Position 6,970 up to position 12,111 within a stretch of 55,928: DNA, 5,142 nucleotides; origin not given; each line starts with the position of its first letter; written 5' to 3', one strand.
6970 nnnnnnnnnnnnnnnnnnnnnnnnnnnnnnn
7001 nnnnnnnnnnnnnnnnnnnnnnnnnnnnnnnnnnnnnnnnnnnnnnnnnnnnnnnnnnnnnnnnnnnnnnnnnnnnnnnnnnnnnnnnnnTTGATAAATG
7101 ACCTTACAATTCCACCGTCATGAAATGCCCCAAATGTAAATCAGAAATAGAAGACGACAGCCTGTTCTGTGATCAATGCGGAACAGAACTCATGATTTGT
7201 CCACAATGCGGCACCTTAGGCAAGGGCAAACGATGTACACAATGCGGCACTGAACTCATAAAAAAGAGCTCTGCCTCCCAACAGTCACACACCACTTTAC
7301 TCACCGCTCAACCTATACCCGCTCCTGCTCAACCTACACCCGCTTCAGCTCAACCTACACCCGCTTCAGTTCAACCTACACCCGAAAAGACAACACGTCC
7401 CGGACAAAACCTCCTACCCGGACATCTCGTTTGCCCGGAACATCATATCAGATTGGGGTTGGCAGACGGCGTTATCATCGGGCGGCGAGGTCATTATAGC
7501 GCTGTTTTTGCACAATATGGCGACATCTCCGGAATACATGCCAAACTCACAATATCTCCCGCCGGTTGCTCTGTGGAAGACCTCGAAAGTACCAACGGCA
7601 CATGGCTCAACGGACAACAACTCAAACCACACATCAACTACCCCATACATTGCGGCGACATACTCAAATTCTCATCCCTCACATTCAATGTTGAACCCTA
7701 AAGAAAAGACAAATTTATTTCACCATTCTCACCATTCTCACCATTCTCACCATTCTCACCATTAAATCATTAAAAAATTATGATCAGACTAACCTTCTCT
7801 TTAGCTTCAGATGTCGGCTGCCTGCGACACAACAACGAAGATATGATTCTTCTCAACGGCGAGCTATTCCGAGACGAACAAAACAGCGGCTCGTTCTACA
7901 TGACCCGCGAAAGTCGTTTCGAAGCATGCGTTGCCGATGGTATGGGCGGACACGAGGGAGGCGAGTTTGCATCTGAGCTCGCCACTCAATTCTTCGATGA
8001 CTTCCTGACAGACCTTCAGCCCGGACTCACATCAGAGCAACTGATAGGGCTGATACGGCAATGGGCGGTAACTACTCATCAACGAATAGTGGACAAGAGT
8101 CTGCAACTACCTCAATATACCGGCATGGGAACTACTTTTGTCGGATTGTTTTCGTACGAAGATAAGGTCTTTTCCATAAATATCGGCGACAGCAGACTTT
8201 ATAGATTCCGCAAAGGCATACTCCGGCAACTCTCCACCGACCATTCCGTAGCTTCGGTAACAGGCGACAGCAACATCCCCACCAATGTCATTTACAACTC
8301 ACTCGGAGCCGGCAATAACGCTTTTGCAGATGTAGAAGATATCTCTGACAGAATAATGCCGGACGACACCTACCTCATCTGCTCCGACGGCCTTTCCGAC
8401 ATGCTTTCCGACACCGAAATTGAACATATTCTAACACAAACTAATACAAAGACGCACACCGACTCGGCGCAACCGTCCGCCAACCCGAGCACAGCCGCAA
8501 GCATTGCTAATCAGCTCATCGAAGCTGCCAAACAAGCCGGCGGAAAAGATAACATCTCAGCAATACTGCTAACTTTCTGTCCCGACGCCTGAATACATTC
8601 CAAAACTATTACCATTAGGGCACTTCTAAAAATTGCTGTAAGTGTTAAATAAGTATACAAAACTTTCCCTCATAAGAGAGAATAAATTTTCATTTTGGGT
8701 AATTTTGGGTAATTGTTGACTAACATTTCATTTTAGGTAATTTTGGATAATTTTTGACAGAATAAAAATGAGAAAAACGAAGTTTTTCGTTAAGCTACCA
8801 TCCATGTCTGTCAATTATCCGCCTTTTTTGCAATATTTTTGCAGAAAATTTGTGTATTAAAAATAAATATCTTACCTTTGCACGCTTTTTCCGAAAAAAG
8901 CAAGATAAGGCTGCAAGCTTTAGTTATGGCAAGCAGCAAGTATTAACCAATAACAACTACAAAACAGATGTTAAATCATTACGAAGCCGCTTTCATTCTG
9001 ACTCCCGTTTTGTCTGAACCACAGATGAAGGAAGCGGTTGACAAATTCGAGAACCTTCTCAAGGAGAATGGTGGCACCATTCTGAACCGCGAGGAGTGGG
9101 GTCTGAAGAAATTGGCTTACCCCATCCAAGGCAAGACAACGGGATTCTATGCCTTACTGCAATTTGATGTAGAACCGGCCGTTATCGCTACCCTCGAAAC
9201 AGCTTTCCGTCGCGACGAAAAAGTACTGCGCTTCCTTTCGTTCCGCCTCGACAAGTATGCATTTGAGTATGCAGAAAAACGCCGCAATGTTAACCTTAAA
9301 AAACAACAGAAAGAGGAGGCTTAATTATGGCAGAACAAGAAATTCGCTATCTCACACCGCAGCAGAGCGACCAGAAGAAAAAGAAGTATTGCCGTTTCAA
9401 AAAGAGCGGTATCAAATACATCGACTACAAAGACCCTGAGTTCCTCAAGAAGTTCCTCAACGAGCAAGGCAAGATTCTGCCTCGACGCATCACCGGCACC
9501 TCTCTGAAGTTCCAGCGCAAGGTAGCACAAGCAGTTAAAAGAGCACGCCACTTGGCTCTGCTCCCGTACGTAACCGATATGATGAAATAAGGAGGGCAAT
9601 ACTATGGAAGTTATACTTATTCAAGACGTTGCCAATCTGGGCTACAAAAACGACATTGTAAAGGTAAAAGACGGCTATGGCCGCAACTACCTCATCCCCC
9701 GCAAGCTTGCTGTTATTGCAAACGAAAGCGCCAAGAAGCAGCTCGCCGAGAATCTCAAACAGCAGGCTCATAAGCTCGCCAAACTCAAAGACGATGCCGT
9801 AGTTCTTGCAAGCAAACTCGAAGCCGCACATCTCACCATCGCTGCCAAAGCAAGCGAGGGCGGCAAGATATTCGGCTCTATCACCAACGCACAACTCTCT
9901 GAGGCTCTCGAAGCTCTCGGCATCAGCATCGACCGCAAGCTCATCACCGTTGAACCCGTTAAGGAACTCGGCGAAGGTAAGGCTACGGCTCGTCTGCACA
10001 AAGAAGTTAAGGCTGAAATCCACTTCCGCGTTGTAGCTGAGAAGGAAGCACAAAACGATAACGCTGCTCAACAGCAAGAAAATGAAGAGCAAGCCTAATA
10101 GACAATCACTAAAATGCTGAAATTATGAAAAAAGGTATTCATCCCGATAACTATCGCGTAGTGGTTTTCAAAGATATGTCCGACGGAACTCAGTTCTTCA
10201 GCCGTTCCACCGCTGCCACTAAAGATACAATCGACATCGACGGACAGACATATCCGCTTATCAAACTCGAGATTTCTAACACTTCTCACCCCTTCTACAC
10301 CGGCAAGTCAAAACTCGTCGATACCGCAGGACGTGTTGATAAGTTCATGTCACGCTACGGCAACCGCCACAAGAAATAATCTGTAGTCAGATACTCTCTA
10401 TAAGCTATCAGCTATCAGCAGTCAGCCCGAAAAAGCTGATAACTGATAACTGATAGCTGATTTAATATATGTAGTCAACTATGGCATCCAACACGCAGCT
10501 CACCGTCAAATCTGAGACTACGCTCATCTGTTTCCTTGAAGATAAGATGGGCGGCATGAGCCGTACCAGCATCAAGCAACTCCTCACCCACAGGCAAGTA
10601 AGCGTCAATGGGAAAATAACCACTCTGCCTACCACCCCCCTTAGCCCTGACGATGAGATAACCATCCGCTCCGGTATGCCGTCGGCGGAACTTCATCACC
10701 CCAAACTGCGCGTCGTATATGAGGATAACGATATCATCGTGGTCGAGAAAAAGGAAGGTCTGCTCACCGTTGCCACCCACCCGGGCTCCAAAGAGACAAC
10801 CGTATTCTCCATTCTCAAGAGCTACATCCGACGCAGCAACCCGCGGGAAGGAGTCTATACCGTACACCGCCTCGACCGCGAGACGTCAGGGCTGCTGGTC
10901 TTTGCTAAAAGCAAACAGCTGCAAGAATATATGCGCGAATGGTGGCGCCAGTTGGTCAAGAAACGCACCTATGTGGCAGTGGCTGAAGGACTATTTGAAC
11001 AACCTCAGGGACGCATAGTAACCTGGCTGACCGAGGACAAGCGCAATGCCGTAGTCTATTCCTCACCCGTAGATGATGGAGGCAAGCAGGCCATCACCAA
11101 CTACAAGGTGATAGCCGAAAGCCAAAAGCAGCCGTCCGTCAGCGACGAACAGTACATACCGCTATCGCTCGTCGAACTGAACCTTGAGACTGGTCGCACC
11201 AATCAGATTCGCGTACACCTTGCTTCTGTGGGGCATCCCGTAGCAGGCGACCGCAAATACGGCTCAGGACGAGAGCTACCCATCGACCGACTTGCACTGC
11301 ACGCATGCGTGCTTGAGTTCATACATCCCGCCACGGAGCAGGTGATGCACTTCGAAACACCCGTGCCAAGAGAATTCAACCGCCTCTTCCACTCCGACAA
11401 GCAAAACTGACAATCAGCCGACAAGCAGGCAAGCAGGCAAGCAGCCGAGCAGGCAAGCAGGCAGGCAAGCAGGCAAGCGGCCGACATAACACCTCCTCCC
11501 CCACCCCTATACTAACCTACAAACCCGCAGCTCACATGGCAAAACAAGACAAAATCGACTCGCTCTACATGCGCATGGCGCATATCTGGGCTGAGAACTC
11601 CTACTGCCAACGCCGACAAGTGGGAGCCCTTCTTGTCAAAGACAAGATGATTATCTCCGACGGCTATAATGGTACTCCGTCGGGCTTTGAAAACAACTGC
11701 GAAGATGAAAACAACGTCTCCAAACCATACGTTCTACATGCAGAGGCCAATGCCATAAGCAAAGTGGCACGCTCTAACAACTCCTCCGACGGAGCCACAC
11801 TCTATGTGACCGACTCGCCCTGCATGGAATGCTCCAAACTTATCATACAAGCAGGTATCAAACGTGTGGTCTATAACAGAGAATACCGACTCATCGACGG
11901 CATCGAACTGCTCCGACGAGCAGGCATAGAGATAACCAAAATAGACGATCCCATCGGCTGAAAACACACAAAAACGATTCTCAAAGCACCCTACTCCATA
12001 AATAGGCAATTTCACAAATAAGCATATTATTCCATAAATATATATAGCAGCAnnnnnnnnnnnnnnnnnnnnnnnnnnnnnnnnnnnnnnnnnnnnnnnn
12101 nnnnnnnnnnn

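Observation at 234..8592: Tightly coupled cassette: membrane Ser/Thr kinase, 4xAAA+ zinc-ribbon ATPase, zinc-ribbon FHA protein and PP2C phosphatase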

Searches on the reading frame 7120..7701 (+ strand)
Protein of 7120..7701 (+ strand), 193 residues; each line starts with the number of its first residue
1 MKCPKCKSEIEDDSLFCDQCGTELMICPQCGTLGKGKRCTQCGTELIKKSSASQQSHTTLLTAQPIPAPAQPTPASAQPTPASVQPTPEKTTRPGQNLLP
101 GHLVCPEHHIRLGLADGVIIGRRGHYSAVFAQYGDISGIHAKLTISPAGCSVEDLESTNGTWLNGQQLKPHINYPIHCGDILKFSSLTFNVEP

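Call 3: search_protein_families(library=pfam, proteins=[window:7120-7701:+], max_evalue=0.01)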
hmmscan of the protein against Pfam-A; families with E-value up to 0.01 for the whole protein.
window:7120-7701:+ (193 aa): 6 families
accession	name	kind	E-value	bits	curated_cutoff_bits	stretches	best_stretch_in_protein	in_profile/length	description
PF00498.31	FHA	-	8e-12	45.9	20.7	1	118-184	1-66/67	FHA domain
PF12773.13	DZR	-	1.4e-09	38.4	27.3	1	3-43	1-45/45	Double zinc ribbon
PF13240.11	Zn_Ribbon_1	-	2.9e-08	33.7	25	1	2-24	1-23/23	zinc-ribbon domain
PF13248.11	Zn_ribbon_3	-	8e-06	25.6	27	1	2-24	4-26/26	zinc-ribbon domain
PF16697.10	Yop-YscD_cpl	-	0.00011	22.9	33.2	1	118-190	19-89/94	Inner membrane component of T3SS, cytoplasmic domain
PF24460.1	DUF7575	-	0.0033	17.2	28.5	1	2-24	5-27/28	Domain of unknown function (DUF7575)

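Call 4: search_protein_families(library=ncbifam, proteins=[window:7120-7701:+], max_evalue=0.01)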
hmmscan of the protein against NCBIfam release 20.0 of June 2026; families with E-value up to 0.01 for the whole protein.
window:7120-7701:+ (193 aa): 4 families
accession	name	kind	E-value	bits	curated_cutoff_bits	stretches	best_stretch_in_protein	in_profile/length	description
NF049868.1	FhaB_Rv0019c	equivalog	1.7e-08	34.7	125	1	79-171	51-140/158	FHA domain-containing protein FhaB/FipA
NF011149.0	PRK14559.1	equivalog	0.00015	20.7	374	1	2-48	3-53/642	serine/threonine phosphatase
NF052573.1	HisKinEspAMyxo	equivalog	0.0009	17.4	1400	1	119-169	49-99/755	serine histidine kinase EspA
NF033760.1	gliding_GltG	equivalog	0.0043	15.6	650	0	136-190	43-95/650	adventurous gliding motility protein GltG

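Call 5: search_protein_families(library=padloc, proteins=[window:7120-7701:+], max_evalue=0.01)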
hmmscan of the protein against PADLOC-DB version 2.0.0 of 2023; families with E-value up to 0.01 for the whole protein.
window:7120-7701:+ (193 aa): 0 families

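Call 93: search_solved_structures(query=window:7120-7701:+, max_evalue=0.01)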
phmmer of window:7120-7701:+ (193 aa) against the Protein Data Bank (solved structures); distinct sequences matched with E-value up to 0.01: 8.
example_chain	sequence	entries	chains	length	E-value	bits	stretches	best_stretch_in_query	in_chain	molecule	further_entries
5a8i_A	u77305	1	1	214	3.8e-10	43.1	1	2-183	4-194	ARNA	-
8s05_C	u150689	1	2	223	5.1e-10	42.7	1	2-183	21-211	Conserved protein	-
6hc1_A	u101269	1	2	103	0.00017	24.7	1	115-189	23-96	GGDEF domain protein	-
6hc0_B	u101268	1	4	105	0.00018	24.6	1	115-189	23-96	GGDEF domain protein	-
6hbz_A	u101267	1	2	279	0.0015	21.6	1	115-189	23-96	GGDEF domain protein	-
1uht_A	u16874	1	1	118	0.003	20.6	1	120-188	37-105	expressed protein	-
2pie_A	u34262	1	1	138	0.0062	19.6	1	136-184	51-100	E3 ubiquitin-protein ligase RNF8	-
2csw_A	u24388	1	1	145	0.0069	19.5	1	136-184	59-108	Ubiquitin ligase protein RNF8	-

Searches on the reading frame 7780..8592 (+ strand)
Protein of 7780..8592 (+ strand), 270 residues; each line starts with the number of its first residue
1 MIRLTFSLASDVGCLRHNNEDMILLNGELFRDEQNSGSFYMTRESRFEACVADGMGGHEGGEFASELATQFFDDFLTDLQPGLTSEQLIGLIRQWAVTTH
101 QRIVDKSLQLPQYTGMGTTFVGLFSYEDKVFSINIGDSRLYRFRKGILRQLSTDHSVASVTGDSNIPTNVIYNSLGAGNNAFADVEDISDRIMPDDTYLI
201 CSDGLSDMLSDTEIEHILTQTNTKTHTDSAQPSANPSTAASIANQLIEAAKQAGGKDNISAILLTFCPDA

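Call 3: search_protein_families(library=pfam, proteins=[window:7780-8592:+], max_evalue=0.01)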
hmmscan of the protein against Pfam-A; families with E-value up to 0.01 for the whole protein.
window:7780-8592:+ (270 aa): 2 families
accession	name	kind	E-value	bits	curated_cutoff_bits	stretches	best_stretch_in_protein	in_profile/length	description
PF13672.11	PP2C_2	-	1e-12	48.5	24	1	49-225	27-183/209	Protein phosphatase 2C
PF00481.26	PP2C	-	1.8e-08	34.8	20.3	1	39-159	28-144/255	Protein phosphatase 2C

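Call 4: search_protein_families(library=ncbifam, proteins=[window:7780-8592:+], max_evalue=0.01)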
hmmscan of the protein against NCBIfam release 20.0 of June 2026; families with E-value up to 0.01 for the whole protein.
window:7780-8592:+ (270 aa): 2 families
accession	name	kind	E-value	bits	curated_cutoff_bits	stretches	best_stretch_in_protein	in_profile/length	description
NF033484.1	Stp1_PP2C_phos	equivalog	3.7e-45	154.2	230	1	10-264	2-231/232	Stp1/IreP family PP2C-type Ser/Thr phosphatase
NF011149.0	PRK14559.1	equivalog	1.6e-24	86.7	374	1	3-265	371-630/642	serine/threonine phosphatase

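Call 5: search_protein_families(library=padloc, proteins=[window:7780-8592:+], max_evalue=0.01)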
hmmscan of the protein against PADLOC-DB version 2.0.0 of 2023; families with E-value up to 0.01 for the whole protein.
window:7780-8592:+ (270 aa): 0 families

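Call 73: find_encoding_contigs(protein=window:7780-8592:+, flank=3000, max_places=8)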
Protein window:7780-8592:+ (270 aa): no gene with exactly this product is on record in the collection.

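Call 94: search_solved_structures(query=window:7780-8592:+, max_evalue=1e-8)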
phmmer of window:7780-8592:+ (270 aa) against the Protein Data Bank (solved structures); distinct sequences matched with E-value up to 1e-8: 17.
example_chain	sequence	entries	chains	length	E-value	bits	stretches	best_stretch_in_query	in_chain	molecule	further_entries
5iti_A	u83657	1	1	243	6e-24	88.1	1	33-264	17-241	Protein serin-threonin phosphatase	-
2j82_A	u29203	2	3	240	6.1e-24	88.1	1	33-264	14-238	PROTEIN SERINE-THREONINE PHOSPHATASE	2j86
2xzv_A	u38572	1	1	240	7.9e-23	84.4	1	33-264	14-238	PROTEIN SERIN-THREONIN PHOSPHATASE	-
2y09_A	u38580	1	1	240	7.9e-23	84.4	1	33-264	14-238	PROTEIN SERIN-THREONIN PHOSPHATASE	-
5d2u_A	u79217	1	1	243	1.5e-22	83.5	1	33-264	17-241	Protein serin-threonin phosphatase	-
6jkv_A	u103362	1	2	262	2.1e-16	63.4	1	50-222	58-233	PppA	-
2pk0_A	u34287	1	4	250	3.8e-16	62.5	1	49-224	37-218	Serine/threonine protein phosphatase Stp1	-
1txo_A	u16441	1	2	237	7.9e-16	61.5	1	50-262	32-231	Putative Bacterial Enzyme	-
2cm1_A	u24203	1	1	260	1.3e-15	60.8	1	50-262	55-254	SERINE THREONINE PROTEIN PHOSPHATASE PSTP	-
6ihl_A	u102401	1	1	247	5.3e-15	58.8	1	32-229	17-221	Phosphorylated protein phosphatase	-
6ihu_A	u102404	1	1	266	5.3e-15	58.8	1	32-229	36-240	Phosphorylated protein phosphatase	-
6ihw_A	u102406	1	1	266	6.2e-15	58.6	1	32-229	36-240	Phosphorylated protein phosphatase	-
6ihr_A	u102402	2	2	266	6.2e-15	58.6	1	32-229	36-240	Phosphorylated protein phosphatase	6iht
6ihs_A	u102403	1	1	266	6.3e-15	58.6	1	32-229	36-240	Phosphorylated protein phosphatase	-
6ihv_A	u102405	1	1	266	6.3e-15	58.5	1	32-229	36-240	Phosphorylated protein phosphatase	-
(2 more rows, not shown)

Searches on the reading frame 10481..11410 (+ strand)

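Call 102: search_protein_families(library=pfam, proteins=[window:10481-11410:+], max_evalue=0.00001)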
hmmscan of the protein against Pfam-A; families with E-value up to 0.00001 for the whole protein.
window:10481-11410:+ (309 aa): 1 family
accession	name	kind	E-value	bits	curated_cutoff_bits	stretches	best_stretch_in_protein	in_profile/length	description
PF00849.27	PseudoU_synth_2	-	2e-30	106.5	26.8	1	84-249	1-152/152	RNA pseudouridylate synthase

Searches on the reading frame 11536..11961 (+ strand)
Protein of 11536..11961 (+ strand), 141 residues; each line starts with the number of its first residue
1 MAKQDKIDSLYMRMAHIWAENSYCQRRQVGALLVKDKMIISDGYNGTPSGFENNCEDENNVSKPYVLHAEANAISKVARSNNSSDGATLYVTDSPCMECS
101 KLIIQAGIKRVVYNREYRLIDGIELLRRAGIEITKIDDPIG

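Call 102: search_protein_families(library=pfam, proteins=[window:11536-11961:+], max_evalue=0.00001)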
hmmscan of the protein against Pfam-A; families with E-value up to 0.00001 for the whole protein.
window:11536-11961:+ (141 aa): 3 families
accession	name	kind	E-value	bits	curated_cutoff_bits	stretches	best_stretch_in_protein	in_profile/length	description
PF00383.29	dCMP_cyt_deam_1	-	6.9e-25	87.3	25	1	7-113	3-100/102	Cytidine and deoxycytidylate deaminase zinc-binding region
PF14437.12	MafB19-deam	-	9.6e-20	71.4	27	1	12-116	8-102/142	MafB19-like deaminase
PF14439.12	Bd3614-deam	-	2.5e-06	27.9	38.5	1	59-116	27-91/113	Bd3614-like deaminase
